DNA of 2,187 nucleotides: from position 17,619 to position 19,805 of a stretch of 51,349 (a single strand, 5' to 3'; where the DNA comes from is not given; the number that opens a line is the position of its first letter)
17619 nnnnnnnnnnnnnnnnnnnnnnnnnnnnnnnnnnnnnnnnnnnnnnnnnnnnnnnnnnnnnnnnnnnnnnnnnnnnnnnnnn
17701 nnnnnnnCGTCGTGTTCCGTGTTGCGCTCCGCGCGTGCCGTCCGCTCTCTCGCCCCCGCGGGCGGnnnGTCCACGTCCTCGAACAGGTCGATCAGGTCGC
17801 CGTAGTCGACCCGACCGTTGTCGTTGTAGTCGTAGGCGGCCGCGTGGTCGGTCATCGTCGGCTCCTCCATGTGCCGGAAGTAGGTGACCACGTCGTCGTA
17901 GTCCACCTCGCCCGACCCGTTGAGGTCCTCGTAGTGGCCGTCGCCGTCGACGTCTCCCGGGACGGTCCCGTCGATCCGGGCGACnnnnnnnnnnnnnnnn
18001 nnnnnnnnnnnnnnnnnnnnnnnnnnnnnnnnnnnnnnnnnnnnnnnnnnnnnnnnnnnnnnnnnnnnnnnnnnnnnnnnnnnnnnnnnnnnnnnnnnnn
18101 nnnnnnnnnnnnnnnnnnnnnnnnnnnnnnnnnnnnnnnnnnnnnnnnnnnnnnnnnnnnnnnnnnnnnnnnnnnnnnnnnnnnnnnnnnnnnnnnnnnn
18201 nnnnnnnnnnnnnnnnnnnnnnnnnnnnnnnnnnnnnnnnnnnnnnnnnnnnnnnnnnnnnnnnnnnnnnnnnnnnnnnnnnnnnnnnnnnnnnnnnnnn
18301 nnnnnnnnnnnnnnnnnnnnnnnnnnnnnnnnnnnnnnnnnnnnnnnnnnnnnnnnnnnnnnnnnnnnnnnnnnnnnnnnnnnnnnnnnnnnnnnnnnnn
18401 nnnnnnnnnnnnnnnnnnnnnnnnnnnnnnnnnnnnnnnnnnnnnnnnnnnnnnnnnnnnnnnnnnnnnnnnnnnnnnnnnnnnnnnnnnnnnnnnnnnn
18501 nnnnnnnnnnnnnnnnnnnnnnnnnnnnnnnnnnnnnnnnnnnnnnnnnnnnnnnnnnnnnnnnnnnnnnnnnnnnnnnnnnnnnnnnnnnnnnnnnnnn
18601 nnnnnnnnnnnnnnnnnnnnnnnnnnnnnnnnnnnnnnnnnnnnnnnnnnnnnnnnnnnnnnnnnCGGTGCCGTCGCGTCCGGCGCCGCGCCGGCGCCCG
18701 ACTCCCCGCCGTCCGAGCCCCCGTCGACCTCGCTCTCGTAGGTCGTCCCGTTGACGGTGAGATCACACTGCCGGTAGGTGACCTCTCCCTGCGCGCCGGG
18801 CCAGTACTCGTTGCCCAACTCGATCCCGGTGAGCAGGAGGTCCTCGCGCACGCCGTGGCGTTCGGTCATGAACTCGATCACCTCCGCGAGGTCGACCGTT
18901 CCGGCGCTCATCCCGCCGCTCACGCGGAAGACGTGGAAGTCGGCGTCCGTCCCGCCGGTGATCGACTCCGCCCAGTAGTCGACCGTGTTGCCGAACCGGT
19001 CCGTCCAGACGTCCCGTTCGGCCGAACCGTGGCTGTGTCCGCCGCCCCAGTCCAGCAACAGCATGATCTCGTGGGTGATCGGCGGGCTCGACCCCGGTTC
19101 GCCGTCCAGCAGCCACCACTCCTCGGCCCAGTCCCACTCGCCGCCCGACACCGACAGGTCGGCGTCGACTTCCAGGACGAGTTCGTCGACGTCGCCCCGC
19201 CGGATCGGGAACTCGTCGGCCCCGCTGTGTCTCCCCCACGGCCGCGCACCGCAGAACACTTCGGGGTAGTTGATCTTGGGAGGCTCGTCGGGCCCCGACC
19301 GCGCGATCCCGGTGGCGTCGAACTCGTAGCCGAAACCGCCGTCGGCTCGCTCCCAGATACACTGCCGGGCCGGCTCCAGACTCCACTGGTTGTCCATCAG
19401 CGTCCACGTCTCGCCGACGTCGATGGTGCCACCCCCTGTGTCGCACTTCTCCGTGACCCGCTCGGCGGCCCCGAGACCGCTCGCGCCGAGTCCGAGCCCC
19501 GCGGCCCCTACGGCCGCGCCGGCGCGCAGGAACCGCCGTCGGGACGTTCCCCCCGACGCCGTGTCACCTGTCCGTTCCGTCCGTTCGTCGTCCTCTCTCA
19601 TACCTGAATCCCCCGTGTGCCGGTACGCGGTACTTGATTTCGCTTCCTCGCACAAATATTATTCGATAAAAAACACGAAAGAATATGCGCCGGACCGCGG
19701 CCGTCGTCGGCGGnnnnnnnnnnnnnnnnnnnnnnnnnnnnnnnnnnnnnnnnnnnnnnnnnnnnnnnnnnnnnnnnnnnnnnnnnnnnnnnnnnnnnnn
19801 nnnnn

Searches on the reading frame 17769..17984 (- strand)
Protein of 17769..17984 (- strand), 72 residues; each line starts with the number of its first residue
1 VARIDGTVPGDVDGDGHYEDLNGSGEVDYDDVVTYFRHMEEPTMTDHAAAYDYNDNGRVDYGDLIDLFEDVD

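Call 34: find_related_loci(query=A3, collection=genome_contigs, flank=10000)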
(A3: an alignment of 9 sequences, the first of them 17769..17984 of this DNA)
Query A3 (72 aa) in genome_contigs; peptide patterns used: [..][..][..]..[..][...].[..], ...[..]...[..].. (x = any residue, [..] = any of these).
596 stretches matched a pattern (row limit reached: there are more); 187 encode a relative of the query (tblastn E <= 1e-3); the best 80 are kept; 78 distinct loci.
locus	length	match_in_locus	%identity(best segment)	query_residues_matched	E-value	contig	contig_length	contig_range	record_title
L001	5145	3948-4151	54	4-71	5e-23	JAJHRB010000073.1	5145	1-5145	MAG: Thermoproteaceae archaeon isolate Bin S10 scaffold_4125_c1, whole genome shotgun sequence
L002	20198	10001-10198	55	6-71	1e-20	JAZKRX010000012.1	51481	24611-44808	MAG: Haloferacaceae archaeon isolate NA-0cm_bin.23 NODE_119_length_51481_cov_13.275328, whole genome shotgun sequence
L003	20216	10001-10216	53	1-71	4e-20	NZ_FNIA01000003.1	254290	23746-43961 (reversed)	Haloarchaeobius iranensis strain EB21,IBRC-M 10013,KCTC 4048, whole genome shotgun sequence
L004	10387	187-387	49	6-72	2e-19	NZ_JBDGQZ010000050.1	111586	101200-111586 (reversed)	MAG: Halobellus sp. isolate DAL-Ass_37_98C3R c_000000000056, whole genome shotgun sequence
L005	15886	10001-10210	44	2-71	4e-19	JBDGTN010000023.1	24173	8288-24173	MAG: Halococcoides sp. isolate DAL-WCL_31_84C4R c_000000001747, whole genome shotgun sequence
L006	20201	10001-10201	55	5-71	4e-19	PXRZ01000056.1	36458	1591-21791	MAG: Halobacteriales archaeon QS_8_69_73 qs_8_scaffold_577, whole genome shotgun sequence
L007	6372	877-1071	52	6-70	5e-19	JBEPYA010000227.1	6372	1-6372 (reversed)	MAG: Salinigranum sp. isolate 02_S197.semibin_refined.134 NODE_6895_length_6372_cov_1.811689, whole genome shotgun seque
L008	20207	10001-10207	51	3-71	9e-19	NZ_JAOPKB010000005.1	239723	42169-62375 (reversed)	Natronoglomus mannanivorans strain AArc-m2/3/4 NODE_5, whole genome shotgun sequence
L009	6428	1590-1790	48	5-71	1e-18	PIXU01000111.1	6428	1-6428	MAG: Methanophagales archaeon isolate WYZ-LMO13 WYZ-LMO13_contig212292, whole genome shotgun sequence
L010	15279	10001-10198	55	6-71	1e-18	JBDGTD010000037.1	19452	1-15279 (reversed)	MAG: Haloferacaceae archaeon isolate DAL-WCL_28_81C4R c_000000002550, whole genome shotgun sequence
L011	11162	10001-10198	50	6-71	3e-18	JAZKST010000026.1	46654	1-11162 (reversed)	MAG: Haloarculaceae archaeon isolate NA-5cm_bin.10 NODE_151_length_46654_cov_58.364085, whole genome shotgun sequence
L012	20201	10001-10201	48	6-72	6e-18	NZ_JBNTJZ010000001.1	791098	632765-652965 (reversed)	Haloplanus sp. C73 C73_scaffold1, whole genome shotgun sequence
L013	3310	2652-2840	49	9-71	1e-17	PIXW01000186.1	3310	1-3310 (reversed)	MAG: ANME-2 cluster archaeon isolate WYZ-LMO14 WYZ-LMO14_contig268560, whole genome shotgun sequence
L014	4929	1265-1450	47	8-69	2e-17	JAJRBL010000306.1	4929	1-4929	MAG: Methanospirillum sp. isolate OWC_0037 OWC_0037_k121_27177725, whole genome shotgun sequence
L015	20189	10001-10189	49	9-71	2e-17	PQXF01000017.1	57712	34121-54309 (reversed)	MAG: Candidatus Methanogaster sp. isolate E20ANME2 NODE_17_length_57712_cov_19.4533, whole genome shotgun sequence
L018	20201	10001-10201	48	6-72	5e-17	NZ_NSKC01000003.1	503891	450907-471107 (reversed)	Halorubrum salipaludis strain WN019 contig3, whole genome shotgun sequence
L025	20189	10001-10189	52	9-71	9e-17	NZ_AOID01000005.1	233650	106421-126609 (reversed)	Natrinema versiforme JCM 10478 contig_5, whole genome shotgun sequence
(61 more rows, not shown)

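Call 73: search_protein_families(library=pfam, proteins=[L012:7457-10201:+, L018:7457-10201:+, L003:6746-10216:+, L025:7526-10189:+], max_evalue=0.001)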
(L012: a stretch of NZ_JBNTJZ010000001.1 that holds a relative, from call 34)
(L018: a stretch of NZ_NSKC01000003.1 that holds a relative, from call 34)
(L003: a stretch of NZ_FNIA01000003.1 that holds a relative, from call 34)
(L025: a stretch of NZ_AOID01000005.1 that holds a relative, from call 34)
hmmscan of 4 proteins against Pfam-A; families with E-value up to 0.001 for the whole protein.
L012:7457-10201:+ (915 aa): 1 family
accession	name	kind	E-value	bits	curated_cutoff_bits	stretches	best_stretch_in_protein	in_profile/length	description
PF05787.19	PhoX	-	2.9e-18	66.7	24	1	247-763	143-501/515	Alkaline phosphatase PhoX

L018:7457-10201:+ (915 aa): 3 families
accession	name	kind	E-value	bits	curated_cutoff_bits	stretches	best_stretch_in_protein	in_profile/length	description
PF05787.19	PhoX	-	6e-20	72.3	24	1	372-697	205-454/515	Alkaline phosphatase PhoX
PF00404.24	Dockerin_1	-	1.8e-05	25.3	22.9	1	861-908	1-50/57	Dockerin type I domain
PF13499.12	EF-hand_7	-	0.0002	22.1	30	0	863-911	12-66/67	EF-hand domain pair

L003:6746-10216:+ (1157 aa): 5 families
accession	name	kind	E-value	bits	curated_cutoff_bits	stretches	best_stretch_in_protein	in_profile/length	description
PF09822.16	ABC_transp_aux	-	1.4e-14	54.5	34.7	2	159-258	17-124/288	ABC-type uncharacterized transport system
PF14258.12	DUF4350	-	3.1e-12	47.6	30.4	2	161-256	10-96/181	Domain of unknown function (DUF4350)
PF00565.23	SNase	-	2.5e-11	44.4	21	1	592-691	14-106/107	Staphylococcal nuclease homologue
PF23355.1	IFT52_GIFT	-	1.1e-07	31.7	27.2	1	837-900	37-100/246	IFT52 GIFT domain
PF20254.3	DMFA2_C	-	2.6e-05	24.3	27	1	820-880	148-212/374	N,N-dimethylformamidase beta subunit-like, C-terminal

L025:7526-10189:+ (888 aa): 1 family
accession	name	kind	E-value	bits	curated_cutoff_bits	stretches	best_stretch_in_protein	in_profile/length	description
PF05787.19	PhoX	-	7.7e-21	75.3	24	1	224-664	146-450/515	Alkaline phosphatase PhoX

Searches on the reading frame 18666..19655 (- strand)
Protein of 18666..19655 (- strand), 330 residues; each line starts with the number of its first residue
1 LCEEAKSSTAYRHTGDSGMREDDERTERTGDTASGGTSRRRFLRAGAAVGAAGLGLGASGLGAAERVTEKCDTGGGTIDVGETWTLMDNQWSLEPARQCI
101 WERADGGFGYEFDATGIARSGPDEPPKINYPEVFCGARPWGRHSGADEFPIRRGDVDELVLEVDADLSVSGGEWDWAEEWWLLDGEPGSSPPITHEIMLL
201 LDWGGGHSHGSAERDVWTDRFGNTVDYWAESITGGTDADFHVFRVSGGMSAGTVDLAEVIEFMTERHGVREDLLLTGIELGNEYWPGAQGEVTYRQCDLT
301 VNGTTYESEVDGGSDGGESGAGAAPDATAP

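Call 67: search_solved_structures(query=window:18666-19655:-, max_evalue=0.01)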
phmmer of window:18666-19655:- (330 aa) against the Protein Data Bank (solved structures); distinct sequences matched with E-value up to 0.01: 2.
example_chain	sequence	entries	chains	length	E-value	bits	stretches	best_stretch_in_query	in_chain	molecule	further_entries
7mks_AAA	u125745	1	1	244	3.2e-05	26.7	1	74-291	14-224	Glycoside hydrolase, family 6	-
7mkr_AAA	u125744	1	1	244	3.2e-05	26.7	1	74-291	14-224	Glycoside hydrolase, family 6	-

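Call 68: search_protein_families(library=pfam, proteins=[window:18666-19655:-], max_evalue=1)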
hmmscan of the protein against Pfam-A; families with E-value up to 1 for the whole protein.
window:18666-19655:- (330 aa): 1 family
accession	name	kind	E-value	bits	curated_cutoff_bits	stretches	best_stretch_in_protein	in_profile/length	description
PF10518.14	TAT_signal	-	0.0076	16.6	22.7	1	37-54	2-19/21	TAT (twin-arginine translocation) pathway signal sequence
